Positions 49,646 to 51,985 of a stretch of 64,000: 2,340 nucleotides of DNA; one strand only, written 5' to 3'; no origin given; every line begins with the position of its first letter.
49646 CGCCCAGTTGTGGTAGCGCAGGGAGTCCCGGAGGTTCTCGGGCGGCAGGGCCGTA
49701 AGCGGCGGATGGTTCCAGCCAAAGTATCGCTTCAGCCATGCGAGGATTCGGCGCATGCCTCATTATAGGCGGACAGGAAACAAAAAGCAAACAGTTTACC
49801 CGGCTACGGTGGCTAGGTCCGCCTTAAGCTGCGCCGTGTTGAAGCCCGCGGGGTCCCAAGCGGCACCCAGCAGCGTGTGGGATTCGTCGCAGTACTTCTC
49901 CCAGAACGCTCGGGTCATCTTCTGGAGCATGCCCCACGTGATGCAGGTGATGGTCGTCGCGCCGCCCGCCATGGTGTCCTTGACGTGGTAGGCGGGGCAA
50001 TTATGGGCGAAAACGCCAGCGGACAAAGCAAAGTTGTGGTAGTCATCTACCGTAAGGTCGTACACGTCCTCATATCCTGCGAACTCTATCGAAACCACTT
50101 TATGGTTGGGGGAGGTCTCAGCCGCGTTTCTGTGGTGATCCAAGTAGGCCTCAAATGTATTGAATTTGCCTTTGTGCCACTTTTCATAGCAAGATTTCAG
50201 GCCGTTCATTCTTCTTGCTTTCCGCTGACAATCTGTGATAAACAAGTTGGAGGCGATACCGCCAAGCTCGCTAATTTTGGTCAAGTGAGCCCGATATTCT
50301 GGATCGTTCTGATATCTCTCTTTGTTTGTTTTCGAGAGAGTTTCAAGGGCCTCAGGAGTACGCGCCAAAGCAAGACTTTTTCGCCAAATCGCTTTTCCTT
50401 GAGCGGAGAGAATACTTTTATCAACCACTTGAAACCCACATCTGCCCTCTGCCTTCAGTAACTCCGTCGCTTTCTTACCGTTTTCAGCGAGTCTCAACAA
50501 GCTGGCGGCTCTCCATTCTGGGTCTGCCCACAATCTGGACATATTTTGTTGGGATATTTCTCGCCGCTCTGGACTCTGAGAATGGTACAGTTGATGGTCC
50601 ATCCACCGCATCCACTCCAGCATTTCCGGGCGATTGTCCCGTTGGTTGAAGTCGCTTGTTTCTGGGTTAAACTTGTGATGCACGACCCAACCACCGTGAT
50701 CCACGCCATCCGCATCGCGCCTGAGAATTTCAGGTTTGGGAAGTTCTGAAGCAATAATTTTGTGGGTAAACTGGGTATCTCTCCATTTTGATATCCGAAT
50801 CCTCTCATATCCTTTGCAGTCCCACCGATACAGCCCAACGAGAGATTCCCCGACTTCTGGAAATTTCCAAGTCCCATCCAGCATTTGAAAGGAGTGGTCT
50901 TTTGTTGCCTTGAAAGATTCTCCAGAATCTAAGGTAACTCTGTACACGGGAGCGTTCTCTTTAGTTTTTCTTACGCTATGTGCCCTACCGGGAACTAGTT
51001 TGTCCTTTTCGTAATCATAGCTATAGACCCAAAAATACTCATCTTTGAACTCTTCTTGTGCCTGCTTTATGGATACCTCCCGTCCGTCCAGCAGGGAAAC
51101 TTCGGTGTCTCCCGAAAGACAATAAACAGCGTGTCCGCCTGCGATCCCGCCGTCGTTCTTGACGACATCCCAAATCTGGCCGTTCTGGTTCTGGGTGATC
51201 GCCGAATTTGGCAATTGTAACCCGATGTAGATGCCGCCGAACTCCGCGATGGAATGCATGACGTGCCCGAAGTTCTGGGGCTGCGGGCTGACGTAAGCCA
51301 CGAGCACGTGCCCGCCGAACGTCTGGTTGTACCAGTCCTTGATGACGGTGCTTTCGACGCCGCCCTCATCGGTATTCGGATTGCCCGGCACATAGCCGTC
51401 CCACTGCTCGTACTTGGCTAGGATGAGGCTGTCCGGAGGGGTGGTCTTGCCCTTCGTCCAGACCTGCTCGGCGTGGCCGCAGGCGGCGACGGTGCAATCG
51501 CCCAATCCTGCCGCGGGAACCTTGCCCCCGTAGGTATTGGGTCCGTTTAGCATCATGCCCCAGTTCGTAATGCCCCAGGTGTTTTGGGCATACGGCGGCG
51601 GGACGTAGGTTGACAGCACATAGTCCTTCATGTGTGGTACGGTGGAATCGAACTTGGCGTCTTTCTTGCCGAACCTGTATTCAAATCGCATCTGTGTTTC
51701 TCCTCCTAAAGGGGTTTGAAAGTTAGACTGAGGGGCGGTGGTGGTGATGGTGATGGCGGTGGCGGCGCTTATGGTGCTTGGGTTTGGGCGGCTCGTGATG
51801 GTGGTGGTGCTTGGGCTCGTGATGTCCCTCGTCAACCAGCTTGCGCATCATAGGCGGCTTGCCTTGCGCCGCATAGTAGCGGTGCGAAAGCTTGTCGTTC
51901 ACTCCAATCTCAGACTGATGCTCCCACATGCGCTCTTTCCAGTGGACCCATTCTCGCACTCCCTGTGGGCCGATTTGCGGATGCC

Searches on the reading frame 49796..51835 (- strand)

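Call 11: search_protein_families(library=pfam, proteins=[window:49796-51835:-], max_evalue=0.001)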
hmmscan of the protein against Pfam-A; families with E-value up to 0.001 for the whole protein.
window:49796-51835:- (679 aa): 1 family
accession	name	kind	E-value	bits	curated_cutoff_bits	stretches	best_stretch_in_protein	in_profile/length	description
PF14890.11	Intein_splicing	-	3.6e-16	59.8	35.8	1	247-612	2-155/155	Intein splicing domain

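Call 12: search_protein_families(library=phrogs, proteins=[window:49796-51835:-], max_evalue=0.001)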
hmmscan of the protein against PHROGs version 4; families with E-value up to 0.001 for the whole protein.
window:49796-51835:- (679 aa): 3 families
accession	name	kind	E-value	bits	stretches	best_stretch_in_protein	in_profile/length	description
phrog_19005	-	unknown function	3.7e-18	66.4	1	111-240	50-190/260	-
phrog_28563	-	unknown function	4.3e-09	37.5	1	578-613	36-71/98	-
phrog_7545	-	DNA, RNA and nucleotide metabolism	5.5e-06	27.7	1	338-436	63-149/160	HNH endonuclease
